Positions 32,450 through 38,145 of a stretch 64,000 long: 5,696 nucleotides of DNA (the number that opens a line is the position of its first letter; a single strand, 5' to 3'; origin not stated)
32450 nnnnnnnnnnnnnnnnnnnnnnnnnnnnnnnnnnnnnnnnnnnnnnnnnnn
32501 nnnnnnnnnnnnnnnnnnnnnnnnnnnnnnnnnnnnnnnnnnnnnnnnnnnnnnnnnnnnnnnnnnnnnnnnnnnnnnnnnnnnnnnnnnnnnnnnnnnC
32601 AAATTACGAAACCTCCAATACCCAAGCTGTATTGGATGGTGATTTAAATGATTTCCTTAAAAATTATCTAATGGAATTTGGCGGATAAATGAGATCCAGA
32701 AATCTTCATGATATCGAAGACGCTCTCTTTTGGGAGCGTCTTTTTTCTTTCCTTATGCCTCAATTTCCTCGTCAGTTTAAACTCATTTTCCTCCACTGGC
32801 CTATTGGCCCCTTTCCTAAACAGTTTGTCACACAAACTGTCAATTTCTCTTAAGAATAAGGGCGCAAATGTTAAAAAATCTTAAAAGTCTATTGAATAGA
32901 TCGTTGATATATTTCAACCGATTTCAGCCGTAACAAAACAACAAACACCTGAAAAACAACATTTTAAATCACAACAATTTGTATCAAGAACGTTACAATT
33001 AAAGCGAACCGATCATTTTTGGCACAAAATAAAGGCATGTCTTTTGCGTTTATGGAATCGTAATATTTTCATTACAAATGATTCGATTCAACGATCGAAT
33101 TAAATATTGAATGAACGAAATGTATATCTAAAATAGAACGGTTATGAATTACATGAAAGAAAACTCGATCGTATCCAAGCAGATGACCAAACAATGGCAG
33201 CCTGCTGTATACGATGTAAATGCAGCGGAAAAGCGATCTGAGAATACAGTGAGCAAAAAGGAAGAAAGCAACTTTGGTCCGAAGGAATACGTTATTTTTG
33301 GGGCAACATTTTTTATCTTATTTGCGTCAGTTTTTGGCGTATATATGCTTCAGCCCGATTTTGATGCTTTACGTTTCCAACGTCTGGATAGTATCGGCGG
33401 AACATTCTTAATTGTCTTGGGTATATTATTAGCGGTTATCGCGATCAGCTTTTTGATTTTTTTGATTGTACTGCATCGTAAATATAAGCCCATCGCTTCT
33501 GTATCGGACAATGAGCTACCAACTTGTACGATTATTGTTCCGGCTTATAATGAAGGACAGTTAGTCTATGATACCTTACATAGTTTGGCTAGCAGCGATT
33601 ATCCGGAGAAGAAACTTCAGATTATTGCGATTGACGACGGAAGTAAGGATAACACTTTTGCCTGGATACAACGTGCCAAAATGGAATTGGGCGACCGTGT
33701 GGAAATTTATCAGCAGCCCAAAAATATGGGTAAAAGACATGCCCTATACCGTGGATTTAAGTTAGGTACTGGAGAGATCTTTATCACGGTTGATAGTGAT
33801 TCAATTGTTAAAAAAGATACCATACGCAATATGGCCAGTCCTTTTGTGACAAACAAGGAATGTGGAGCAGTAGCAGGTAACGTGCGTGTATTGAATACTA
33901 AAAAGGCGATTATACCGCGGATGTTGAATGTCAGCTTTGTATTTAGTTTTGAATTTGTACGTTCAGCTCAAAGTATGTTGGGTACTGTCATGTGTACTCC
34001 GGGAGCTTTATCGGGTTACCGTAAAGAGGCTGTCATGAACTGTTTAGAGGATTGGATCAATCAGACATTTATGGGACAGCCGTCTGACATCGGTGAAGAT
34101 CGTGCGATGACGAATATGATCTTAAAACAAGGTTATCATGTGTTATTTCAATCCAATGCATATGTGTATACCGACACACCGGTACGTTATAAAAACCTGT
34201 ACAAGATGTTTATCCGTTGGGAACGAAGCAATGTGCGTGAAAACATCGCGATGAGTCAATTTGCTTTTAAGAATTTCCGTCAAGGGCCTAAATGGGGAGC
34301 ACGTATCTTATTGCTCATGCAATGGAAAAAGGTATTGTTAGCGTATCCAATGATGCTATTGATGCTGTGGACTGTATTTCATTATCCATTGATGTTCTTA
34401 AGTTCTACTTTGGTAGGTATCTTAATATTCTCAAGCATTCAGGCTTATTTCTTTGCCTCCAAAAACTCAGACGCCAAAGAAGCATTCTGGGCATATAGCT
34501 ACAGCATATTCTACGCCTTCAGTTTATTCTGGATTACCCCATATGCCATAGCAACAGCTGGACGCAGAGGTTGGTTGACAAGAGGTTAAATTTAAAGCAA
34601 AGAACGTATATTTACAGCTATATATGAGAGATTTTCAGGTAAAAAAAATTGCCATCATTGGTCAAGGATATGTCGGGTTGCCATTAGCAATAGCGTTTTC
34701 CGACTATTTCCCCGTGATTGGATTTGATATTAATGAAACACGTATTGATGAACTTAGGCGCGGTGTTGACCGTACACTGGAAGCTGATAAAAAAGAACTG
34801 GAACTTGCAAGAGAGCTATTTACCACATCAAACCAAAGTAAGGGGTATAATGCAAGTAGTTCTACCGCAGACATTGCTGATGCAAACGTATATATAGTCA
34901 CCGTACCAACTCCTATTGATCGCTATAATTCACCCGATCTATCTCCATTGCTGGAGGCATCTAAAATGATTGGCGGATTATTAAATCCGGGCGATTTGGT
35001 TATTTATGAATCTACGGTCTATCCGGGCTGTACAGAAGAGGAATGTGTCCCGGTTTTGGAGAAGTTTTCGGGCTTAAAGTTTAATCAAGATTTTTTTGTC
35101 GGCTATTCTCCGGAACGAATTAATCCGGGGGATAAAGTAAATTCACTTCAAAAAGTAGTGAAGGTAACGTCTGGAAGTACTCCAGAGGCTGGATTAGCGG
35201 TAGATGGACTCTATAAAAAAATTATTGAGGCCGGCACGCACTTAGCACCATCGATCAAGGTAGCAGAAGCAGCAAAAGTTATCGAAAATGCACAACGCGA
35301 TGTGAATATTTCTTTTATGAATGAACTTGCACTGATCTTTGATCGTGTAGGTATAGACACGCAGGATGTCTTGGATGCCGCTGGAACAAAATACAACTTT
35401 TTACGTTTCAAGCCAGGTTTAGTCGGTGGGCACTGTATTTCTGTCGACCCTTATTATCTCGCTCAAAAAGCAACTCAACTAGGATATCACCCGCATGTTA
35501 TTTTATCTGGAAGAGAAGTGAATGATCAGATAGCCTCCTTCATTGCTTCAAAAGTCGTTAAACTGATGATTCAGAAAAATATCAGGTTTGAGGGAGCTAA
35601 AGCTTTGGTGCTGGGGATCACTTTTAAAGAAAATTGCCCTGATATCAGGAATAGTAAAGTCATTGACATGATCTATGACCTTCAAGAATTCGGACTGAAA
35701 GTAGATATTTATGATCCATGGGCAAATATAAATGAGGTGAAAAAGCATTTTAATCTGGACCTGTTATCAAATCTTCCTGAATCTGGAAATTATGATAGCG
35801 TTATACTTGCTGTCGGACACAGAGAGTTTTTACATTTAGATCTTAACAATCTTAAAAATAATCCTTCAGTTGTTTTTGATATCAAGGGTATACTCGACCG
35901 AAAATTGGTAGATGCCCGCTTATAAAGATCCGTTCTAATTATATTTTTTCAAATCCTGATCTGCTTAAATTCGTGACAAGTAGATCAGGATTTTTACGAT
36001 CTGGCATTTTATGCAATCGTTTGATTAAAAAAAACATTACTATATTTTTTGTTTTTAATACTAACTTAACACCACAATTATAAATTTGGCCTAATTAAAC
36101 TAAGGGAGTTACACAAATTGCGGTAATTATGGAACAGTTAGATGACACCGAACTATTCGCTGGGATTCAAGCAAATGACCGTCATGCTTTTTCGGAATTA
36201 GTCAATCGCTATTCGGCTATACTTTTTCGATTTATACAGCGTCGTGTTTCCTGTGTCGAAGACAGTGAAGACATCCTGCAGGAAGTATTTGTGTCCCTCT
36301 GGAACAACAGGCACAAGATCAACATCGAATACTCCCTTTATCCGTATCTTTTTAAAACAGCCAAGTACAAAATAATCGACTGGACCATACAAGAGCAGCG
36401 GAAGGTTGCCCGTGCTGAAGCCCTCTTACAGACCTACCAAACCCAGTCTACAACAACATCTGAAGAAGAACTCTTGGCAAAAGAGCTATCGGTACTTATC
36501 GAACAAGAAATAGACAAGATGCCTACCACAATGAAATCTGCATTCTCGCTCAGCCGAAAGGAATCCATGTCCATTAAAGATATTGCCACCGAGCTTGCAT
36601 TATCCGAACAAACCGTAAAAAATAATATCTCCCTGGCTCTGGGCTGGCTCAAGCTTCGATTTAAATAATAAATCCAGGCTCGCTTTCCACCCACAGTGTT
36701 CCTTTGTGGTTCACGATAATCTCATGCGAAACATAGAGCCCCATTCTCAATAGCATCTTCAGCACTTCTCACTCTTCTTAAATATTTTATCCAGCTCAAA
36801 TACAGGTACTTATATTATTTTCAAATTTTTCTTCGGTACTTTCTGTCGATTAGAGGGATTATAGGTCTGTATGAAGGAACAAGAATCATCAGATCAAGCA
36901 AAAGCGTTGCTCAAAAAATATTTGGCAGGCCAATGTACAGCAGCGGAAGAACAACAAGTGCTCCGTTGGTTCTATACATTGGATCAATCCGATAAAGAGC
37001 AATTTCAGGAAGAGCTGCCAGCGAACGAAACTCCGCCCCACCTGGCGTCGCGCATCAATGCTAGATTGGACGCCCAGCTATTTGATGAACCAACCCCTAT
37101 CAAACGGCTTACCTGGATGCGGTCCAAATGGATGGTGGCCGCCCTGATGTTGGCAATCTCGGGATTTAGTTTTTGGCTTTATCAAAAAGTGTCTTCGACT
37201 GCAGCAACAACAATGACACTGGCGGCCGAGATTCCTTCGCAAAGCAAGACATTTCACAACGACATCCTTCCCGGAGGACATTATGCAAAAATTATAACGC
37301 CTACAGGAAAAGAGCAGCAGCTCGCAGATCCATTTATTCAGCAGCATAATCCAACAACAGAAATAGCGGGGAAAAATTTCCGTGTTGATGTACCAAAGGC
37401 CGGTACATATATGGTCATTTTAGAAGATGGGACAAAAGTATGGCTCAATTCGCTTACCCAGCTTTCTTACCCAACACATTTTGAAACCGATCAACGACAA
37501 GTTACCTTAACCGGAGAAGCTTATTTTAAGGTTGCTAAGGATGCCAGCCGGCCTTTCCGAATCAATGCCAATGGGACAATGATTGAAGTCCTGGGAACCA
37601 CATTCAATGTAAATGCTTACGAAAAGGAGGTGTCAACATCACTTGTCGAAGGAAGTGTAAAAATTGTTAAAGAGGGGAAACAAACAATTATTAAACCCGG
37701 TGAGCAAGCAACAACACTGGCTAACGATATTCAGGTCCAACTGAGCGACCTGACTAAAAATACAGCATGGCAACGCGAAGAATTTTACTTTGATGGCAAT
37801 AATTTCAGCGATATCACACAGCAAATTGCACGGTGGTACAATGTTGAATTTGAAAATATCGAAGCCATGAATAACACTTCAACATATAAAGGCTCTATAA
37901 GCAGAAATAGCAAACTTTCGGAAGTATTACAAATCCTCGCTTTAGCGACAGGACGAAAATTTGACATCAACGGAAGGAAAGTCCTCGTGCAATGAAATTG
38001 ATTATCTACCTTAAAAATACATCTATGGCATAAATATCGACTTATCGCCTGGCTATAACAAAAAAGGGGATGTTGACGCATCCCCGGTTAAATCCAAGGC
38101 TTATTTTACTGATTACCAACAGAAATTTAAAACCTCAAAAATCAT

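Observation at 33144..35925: hasAB-like two-gene operon whose dehydrogenase is UDP-HexNAc-type: candidate new synthase-dependent glycosaminoglycan-like polymer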

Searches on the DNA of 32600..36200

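Call 30: search_rna_families(source=window, start=32600, end=36200, threshold=evalue, max_evalue=1)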
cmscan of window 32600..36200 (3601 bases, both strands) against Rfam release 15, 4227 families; matches with E-value up to 1: 0.
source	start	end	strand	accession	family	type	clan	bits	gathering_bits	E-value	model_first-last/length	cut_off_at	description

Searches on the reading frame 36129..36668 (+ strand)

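Call 11: search_protein_families(library=pfam, proteins=[window:36129-36668:+], max_evalue=0.001)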
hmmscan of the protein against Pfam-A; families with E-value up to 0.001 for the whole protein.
window:36129-36668:+ (179 aa): 3 families
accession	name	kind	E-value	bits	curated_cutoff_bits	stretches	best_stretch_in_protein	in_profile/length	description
PF04542.20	Sigma70_r2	-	2e-10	40.8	24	1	24-86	1-65/71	Sigma-70 region 2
PF08281.18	Sigma70_r4_2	-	3.7e-10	39.7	25.7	1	123-171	3-51/54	Sigma-70, region 4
PF04545.22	Sigma70_r4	-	0.0009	19.2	24.1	0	128-172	2-46/50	Sigma-70, region 4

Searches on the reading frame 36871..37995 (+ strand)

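Call 11: search_protein_families(library=pfam, proteins=[window:36871-37995:+], max_evalue=0.001)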
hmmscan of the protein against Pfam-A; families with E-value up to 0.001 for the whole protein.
window:36871-37995:+ (374 aa): 2 families
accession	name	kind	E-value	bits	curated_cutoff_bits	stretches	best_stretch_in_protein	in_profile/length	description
PF04773.18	FecR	-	2.4e-18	66.8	24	1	179-264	10-97/97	FecR protein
PF16344.10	FecR_C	-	6e-16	58.7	24.4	1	304-373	1-70/70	FecR, C-terminal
